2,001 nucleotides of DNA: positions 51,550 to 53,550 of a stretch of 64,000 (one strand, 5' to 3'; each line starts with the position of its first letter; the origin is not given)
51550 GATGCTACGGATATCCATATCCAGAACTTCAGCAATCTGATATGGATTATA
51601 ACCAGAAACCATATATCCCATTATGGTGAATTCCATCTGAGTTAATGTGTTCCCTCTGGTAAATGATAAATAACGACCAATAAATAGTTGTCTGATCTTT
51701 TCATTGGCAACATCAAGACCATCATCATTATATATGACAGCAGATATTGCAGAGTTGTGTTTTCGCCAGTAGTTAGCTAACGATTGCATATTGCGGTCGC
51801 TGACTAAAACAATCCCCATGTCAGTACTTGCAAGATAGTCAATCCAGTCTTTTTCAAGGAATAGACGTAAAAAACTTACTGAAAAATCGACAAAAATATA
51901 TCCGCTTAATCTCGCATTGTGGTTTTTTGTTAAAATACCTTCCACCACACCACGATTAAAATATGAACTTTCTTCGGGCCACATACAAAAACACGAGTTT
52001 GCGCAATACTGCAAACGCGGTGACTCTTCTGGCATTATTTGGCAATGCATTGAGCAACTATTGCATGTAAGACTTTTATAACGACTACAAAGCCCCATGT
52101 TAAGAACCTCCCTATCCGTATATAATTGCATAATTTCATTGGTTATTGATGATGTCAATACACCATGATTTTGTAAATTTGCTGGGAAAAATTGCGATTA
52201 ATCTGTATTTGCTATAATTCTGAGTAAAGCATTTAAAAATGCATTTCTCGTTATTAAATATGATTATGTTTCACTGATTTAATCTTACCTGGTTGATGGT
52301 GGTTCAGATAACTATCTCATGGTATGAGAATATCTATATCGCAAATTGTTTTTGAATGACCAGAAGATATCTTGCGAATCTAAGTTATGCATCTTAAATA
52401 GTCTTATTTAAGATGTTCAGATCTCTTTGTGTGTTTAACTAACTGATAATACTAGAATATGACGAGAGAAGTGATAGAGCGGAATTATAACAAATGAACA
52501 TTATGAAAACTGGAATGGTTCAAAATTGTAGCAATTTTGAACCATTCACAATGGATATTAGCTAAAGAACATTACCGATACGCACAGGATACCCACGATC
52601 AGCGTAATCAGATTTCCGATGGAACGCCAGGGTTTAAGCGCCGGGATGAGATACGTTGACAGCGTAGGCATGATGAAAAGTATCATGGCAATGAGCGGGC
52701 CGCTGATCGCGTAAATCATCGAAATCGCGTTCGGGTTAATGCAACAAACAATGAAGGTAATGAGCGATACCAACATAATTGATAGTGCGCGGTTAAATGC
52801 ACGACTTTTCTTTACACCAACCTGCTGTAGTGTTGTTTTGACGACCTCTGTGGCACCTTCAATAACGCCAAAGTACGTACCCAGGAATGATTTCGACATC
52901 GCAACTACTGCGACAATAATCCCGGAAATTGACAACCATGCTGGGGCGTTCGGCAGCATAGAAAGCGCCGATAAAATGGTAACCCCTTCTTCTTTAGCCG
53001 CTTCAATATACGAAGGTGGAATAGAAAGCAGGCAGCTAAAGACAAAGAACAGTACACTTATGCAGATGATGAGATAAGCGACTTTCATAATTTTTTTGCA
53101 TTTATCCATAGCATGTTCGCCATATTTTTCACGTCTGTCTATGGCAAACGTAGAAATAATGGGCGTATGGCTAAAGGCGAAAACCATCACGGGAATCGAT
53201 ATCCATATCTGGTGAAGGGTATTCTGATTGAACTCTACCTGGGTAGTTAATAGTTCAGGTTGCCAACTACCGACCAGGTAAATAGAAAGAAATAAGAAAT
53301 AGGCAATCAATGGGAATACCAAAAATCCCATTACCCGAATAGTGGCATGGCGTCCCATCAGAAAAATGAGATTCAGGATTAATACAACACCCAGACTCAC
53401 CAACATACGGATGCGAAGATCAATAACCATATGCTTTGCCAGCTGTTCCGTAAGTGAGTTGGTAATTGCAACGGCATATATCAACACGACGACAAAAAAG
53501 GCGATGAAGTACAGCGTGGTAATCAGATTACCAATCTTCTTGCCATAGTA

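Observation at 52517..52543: Perfect 12-bp inverted repeat at the island/core junction downstream of yqeG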

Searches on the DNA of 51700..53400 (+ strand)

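Call 6: search_dna_similar(query=window:52505-52556:+, collection=ecoli_genomes, mode=near, max_rows=25, rows=spread, max_evalue=10)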
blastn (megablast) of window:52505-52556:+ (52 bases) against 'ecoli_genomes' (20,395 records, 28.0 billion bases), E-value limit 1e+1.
Records with a match: 4022; places in all: 4022; records where one place covers at least 80% of the query: 4020.
Genomes with a match: 4022 of 5426; with a place that covers at least 80% of the query: 4020. Places per genome that has any: lowest 1, median 1, highest 1. On chromosomes: 4022 places; on plasmids: 0.
Best place of each record, by identity: >=99% 2858; 95-99% 1163; 90-95% 1.
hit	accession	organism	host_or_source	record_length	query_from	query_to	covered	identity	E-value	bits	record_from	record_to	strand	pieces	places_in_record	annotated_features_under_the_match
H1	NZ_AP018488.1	Escherichia coli O157:H7 strain PV15-279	Homo sapiens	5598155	1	52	100%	100.0%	4e-18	97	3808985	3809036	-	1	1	none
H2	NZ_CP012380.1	Escherichia coli strain WAT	park pond water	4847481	1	52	100%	100.0%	4e-18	97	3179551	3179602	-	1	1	none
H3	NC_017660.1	Escherichia coli KO11FL strain KO11FL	-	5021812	1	52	100%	100.0%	4e-18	97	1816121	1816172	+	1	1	none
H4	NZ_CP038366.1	Escherichia coli O157:H7 strain F6667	missing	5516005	1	52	100%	100.0%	4e-18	97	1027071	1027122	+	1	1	none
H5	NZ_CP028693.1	Escherichia coli strain 108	cattle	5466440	1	52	100%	100.0%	4e-18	97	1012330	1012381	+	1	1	none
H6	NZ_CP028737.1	Escherichia coli strain A39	Zyzomys argurus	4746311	1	52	100%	100.0%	4e-18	97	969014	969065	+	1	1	none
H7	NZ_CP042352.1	Escherichia coli strain RM9513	crow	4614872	1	52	100%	100.0%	4e-18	97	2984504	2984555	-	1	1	none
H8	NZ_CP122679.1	Escherichia coli strain ETEC4069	Sus scrofa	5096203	1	52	100%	100.0%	4e-18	97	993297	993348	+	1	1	none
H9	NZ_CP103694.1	Escherichia coli strain ST12468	Homo sapiens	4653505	1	52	100%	100.0%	4e-18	97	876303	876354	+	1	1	none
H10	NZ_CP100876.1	Escherichia coli strain ET979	Hoplobatrachus rugulosus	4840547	1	52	100%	100.0%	4e-18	97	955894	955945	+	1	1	none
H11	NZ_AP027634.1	Escherichia coli strain PSJ-22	Homo sapiens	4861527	1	52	100%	100.0%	4e-18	97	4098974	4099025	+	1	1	none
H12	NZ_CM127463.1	Escherichia coli strain ANT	seawater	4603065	1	52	100%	100.0%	4e-18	97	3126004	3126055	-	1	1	none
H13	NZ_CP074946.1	Escherichia coli strain 05_3471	Homo sapiens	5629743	1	52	100%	100.0%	4e-18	97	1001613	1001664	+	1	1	none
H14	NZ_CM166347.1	Escherichia coli strain CH4797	Homo sapiens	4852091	1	52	100%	100.0%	4e-18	97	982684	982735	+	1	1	none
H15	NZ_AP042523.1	Escherichia coli strain OkiPb01685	bovine feces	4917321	1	52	100%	100.0%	4e-18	97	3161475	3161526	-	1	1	none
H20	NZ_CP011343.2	Escherichia coli K-12 strain K-12 substr. GM4792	-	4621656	1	47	90%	95.7%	5e-12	77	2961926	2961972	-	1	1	none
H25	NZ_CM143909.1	Escherichia coli strain E01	Homo sapiens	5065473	17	52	69%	100.0%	3e-9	68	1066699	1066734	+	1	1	none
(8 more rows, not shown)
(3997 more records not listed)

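Call 9: get_annotated_region(hit=H1, flank=3000)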
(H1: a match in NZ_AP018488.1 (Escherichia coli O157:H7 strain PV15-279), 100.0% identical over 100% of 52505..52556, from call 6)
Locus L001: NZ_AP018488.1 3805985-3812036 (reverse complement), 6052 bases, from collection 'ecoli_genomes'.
description: Escherichia coli O157:H7 strain PV15-279 chromosome, complete genome
organism: Escherichia coli O157:H7 strain PV15-279 (NCBI taxid 83334)
replicon: chromosome; assembly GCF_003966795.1
host: Homo sapiens; source: -; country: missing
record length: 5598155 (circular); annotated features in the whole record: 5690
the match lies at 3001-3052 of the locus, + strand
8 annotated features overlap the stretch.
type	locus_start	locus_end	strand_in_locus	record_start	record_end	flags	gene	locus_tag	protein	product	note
CDS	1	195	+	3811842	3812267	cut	yqeK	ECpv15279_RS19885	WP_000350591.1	protein YqeK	-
CDS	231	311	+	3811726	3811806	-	-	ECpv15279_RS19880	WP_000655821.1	hypothetical protein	-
CDS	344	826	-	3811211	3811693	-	yqeJ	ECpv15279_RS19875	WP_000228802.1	protein YqeJ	-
CDS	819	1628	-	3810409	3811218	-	yqeI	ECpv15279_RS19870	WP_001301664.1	winged helix-turn-helix domain-containing protein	-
CDS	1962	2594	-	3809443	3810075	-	yqeH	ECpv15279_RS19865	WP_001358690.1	helix-turn-helix transcriptional regulator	-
CDS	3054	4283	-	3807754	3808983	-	yqeG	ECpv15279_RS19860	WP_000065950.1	amino acid permease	-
CDS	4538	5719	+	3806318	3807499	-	yqeF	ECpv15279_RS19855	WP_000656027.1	acetyl-CoA C-acetyltransferase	-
CDS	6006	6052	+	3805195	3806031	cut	kduI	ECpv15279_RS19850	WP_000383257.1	5-dehydro-4-deoxy-D-glucuronate isomerase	-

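Call 10: get_annotated_region(hit=H20, flank=3000)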
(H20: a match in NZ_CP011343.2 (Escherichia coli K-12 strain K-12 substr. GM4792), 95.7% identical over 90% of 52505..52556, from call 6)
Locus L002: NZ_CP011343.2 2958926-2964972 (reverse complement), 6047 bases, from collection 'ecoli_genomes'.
description: Escherichia coli K-12 substr. GM4792 chromosome, complete genome
organism: Escherichia coli K-12 strain K-12 substr. GM4792 (NCBI taxid 83333)
replicon: chromosome; assembly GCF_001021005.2
host: -; source: -; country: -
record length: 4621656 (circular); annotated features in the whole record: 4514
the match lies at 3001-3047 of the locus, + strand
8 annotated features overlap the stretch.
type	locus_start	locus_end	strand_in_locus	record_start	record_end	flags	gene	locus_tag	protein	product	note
CDS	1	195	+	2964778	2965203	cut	yqeK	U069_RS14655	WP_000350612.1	protein YqeK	-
CDS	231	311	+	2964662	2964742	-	-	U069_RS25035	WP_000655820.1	hypothetical protein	-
CDS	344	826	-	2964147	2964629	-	yqeJ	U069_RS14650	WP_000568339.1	protein YqeJ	-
CDS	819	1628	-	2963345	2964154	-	yqeI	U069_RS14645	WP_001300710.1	winged helix-turn-helix domain-containing protein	-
CDS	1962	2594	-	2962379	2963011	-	yqeH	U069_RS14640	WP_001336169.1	helix-turn-helix transcriptional regulator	-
CDS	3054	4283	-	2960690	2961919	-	yqeG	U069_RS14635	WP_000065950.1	amino acid permease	-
CDS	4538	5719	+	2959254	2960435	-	yqeF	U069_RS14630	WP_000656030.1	acetyl-CoA C-acetyltransferase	-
CDS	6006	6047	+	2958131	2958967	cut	kduI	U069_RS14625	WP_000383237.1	5-dehydro-4-deoxy-D-glucuronate isomerase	-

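Call 11: get_annotated_region(hit=H25, flank=3000)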
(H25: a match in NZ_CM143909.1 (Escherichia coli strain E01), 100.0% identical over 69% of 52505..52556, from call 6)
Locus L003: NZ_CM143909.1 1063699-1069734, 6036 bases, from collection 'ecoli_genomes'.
description: Escherichia coli strain E01 chromosome, whole genome shotgun sequence
organism: Escherichia coli strain E01 (NCBI taxid 562)
replicon: chromosome; assembly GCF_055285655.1
host: Homo sapiens; source: urine sample; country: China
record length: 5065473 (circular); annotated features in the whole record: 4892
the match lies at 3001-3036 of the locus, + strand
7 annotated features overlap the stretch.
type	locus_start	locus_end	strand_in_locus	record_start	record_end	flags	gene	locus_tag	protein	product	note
CDS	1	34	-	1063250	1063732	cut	yqeJ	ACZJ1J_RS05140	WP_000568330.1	protein YqeJ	-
CDS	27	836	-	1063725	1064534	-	yqeI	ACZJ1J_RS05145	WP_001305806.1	winged helix-turn-helix domain-containing protein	-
CDS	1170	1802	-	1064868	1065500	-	yqeH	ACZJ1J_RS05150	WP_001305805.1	helix-turn-helix transcriptional regulator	-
CDS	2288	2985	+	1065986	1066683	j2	-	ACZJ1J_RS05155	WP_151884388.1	IS1 family transposase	programmed frameshift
CDS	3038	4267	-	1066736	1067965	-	yqeG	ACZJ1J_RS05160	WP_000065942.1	amino acid permease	-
CDS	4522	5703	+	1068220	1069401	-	yqeF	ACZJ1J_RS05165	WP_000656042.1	acetyl-CoA C-acetyltransferase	-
CDS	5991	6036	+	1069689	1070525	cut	kduI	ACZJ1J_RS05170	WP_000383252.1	5-dehydro-4-deoxy-D-glucuronate isomerase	-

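Call 13: search_dna_similar(query=window:51700-53400:+, collection=ecoli_genomes, mode=near, max_rows=60, rows=spread)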
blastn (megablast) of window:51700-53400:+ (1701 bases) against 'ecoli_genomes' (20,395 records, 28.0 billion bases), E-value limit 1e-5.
Records with a match: 5400; places in all: 5404; records where one place covers at least 80% of the query: 4044.
Genomes with a match: 5400 of 5426; with a place that covers at least 80% of the query: 4044. Places per genome that has any: lowest 1, median 1, highest 2. On chromosomes: 5403 places; on plasmids: 1.
Best place of each record, by identity: >=99% 488; 95-99% 4912.
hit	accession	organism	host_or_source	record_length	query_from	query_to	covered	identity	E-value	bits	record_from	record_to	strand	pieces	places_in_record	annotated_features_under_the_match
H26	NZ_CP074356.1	Escherichia coli strain XJ6.1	bovine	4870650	1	1701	100%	99.8%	0e+0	3125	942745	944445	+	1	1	yqeG: amino acid permease | yqeH: helix-turn-helix transcriptional regulator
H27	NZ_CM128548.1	Escherichia coli strain MMC-J-0078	Homo sapiens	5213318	1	1701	100%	99.7%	0e+0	3114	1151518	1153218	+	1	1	yqeG: amino acid permease | yqeH: helix-turn-helix transcriptional regulator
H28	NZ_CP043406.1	Escherichia coli strain NMBU-W13E19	surface water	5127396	1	1701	100%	99.5%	0e+0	3097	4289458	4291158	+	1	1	yqeG: amino acid permease | yqeH: helix-turn-helix transcriptional regulator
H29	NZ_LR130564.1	Escherichia coli strain MS14387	Homo sapiens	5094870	1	1701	100%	99.5%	0e+0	3097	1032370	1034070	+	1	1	yqeG: amino acid permease | yqeH: helix-turn-helix transcriptional regulator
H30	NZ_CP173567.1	Escherichia coli strain 98200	Homo sapiens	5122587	1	1701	100%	99.4%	0e+0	3081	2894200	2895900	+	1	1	yqeG: amino acid permease | yqeH: helix-turn-helix transcriptional regulator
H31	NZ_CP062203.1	Escherichia coli strain K_EC180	swine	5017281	1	1701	100%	99.2%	0e+0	3064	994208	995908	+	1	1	yqeG: amino acid permease | yqeH: helix-turn-helix transcriptional regulator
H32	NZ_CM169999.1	Escherichia coli strain N96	Tibetan Pig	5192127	1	1701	100%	98.6%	0e+0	3009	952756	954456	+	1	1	yqeG: amino acid permease | yqeH: helix-turn-helix transcriptional regulator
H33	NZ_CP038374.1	Escherichia coli O157:H7 strain F3113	beef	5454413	1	1701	100%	98.2%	0e+0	2976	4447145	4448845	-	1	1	yqeG: amino acid permease | yqeH: helix-turn-helix transcriptional regulator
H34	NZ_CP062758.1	Escherichia coli O157:H7 strain Z892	Bovine Faeces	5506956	1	1701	100%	98.2%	0e+0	2976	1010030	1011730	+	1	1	yqeG: amino acid permease | yqeH: helix-turn-helix transcriptional regulator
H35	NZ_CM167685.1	Escherichia coli strain NCCP 13946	Homo sapiens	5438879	1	1701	100%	98.2%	0e+0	2976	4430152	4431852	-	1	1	yqeG: amino acid permease | yqeH: helix-turn-helix transcriptional regulator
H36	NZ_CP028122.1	Escherichia coli O43 str. RM10042 strain RM10042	Bos taurus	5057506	1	1701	100%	98.1%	0e+0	2964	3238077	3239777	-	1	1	yqeG: amino acid permease | yqeH: helix-turn-helix transcriptional regulator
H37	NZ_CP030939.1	Escherichia coli strain AMSHJX01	Giant panda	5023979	1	1701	100%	98.0%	0e+0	2953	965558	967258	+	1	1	yqeG: amino acid permease | yqeH: helix-turn-helix transcriptional regulator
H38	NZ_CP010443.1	Escherichia coli K-12 strain K-12 MG1655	not applicable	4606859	1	1701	100%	98.0%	0e+0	2953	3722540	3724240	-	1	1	yqeG: amino acid permease | yqeH: helix-turn-helix transcriptional regulator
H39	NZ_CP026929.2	Escherichia coli strain CFS3246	Bos taurus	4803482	1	1701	100%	98.0%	0e+0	2953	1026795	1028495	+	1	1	yqeG: amino acid permease | yqeH: helix-turn-helix transcriptional regulator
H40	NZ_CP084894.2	Escherichia coli strain g83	laboratory experiment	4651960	1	1701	100%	98.0%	0e+0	2953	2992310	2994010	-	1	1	yqeG: amino acid permease | yqeH: helix-turn-helix transcriptional regulator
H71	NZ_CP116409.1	Escherichia coli strain HH97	Pre-treated sample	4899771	685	1701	60%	98.6%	0e+0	1801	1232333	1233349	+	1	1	yqeG: amino acid permease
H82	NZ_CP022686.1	Escherichia coli Nissle 1917 strain Nissle 1917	Homo sapiens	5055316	688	1701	60%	97.7%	0e+0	1746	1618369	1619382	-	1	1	yqeG: amino acid permease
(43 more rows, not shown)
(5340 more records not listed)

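Call 14: get_annotated_region(hit=H82, flank=4000)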
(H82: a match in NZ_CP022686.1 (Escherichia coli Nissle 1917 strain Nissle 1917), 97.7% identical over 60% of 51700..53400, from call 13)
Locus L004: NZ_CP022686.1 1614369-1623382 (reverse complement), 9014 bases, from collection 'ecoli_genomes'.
description: Escherichia coli Nissle 1917 chromosome, complete genome
organism: Escherichia coli Nissle 1917 strain Nissle 1917 (NCBI taxid 316435)
replicon: chromosome; assembly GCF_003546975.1
host: Homo sapiens; source: stool; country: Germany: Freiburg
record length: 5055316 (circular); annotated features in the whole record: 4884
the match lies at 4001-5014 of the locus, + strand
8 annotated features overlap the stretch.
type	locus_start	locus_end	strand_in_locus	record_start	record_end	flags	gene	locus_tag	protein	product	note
CDS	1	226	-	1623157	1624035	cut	xdhB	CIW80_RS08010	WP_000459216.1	xanthine dehydrogenase FAD-binding subunit XdhB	-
CDS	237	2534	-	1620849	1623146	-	xdhA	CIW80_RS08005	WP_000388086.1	xanthine dehydrogenase molybdenum-binding subunit XdhA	-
CDS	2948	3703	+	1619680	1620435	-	actS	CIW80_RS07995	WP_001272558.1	amidase activator ActS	-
tRNA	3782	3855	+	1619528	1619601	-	-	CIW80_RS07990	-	tRNA-Gly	-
CDS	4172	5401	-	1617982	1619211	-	yqeG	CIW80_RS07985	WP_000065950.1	amino acid permease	-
CDS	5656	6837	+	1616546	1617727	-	yqeF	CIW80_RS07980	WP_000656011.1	acetyl-CoA C-acetyltransferase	-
CDS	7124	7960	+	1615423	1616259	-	kduI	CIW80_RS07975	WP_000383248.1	5-dehydro-4-deoxy-D-glucuronate isomerase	-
CDS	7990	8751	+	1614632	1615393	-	kduD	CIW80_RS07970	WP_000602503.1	2-dehydro-3-deoxy-D-gluconate 5-dehydrogenase KduD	-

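Call 15: get_annotated_region(hit=H71, flank=4000)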
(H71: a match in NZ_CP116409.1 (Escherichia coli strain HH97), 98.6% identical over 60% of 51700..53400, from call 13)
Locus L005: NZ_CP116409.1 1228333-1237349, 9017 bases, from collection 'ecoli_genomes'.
description: Escherichia coli strain HH97 chromosome, complete genome
organism: Escherichia coli strain HH97 (NCBI taxid 562)
replicon: chromosome; assembly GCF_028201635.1
host: -; source: Pre-treated sample; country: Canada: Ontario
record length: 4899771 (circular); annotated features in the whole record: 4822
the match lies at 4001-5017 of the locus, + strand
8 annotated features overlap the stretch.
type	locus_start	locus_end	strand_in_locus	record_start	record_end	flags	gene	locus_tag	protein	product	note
CDS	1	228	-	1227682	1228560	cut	xdhB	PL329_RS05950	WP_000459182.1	xanthine dehydrogenase FAD-binding subunit XdhB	-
CDS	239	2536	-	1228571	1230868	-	xdhA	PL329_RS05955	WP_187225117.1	xanthine dehydrogenase molybdenum-binding subunit XdhA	-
CDS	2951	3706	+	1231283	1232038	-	actS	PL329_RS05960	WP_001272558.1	amidase activator ActS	-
tRNA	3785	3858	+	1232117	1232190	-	-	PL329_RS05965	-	tRNA-Gly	-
CDS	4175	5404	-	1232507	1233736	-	yqeG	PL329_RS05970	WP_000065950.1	amino acid permease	-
CDS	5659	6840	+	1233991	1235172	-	yqeF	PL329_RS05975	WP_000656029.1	acetyl-CoA C-acetyltransferase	-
CDS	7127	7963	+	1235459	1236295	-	kduI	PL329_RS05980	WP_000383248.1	5-dehydro-4-deoxy-D-glucuronate isomerase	-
CDS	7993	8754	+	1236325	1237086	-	kduD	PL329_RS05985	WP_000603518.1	2-dehydro-3-deoxy-D-gluconate 5-dehydrogenase KduD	-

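Call 18: search_rna_families(source=window, start=51800, end=53000, threshold=evalue, max_evalue=10)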
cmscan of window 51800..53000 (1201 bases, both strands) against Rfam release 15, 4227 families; matches with E-value up to 10: 7.
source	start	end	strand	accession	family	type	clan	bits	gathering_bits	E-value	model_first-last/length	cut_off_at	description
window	52143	52227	+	RF00527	snoMe28S-G3255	Gene; snRNA; snoRNA; CD-box;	CL00066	22.9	44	5.1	1-84/84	no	Small nucleolar RNA Me28S-Gm3255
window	52513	52547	+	RF03187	MIR1512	Gene; miRNA;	-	17.3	79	3.7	1-94/94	no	MIR1512 microRNA precursor family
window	52497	52555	-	RF03714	MIR774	Gene; miRNA;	-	17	80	5.1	1-98/98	no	MIR774 microRNA precursor family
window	52514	52546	-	RF00696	mir-203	Gene; miRNA;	-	15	65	3.9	24-61/80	no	mir-203 microRNA precursor family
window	52174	52225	-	RF01089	PK-repBA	Cis-reg;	-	14.9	45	2.8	1-124/124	no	Pseudoknot of the regulatory region of the repBA gene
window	52514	52546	+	RF00696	mir-203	Gene; miRNA;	-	14.1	65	7.4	24-61/80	no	mir-203 microRNA precursor family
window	52761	52863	+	RF02778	FdoG1_thermometer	Cis-reg; thermoregulator;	-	10.6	50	9.4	1-193/193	no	FdoG-1 5' UTR thermometer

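Call 33: search_dna_similar(query=window:52503-52547:+, collection=ecoli_genomes, mode=near, max_rows=3, max_evalue=10)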
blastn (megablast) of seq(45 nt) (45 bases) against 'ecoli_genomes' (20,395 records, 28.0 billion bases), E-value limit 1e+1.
Records with a match: 4042; places in all: 4042; records where one place covers at least 80% of the query: 4042.
Genomes with a match: 4042 of 5426; with a place that covers at least 80% of the query: 4042. Places per genome that has any: lowest 1, median 1, highest 1. On chromosomes: 4042 places; on plasmids: 0.
Best place of each record, by identity: >=99% 2876; 95-99% 1166.
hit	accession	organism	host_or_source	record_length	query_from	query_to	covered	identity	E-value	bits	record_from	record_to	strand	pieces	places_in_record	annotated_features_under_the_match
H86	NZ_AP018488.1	Escherichia coli O157:H7 strain PV15-279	Homo sapiens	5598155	1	45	100%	100.0%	2e-14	84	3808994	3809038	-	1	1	none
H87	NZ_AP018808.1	Escherichia coli strain E2865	Bos taurus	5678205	1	45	100%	100.0%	2e-14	84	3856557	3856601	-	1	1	none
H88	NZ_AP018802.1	Escherichia coli strain E2863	Bos taurus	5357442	1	45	100%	100.0%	2e-14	84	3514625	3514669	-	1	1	none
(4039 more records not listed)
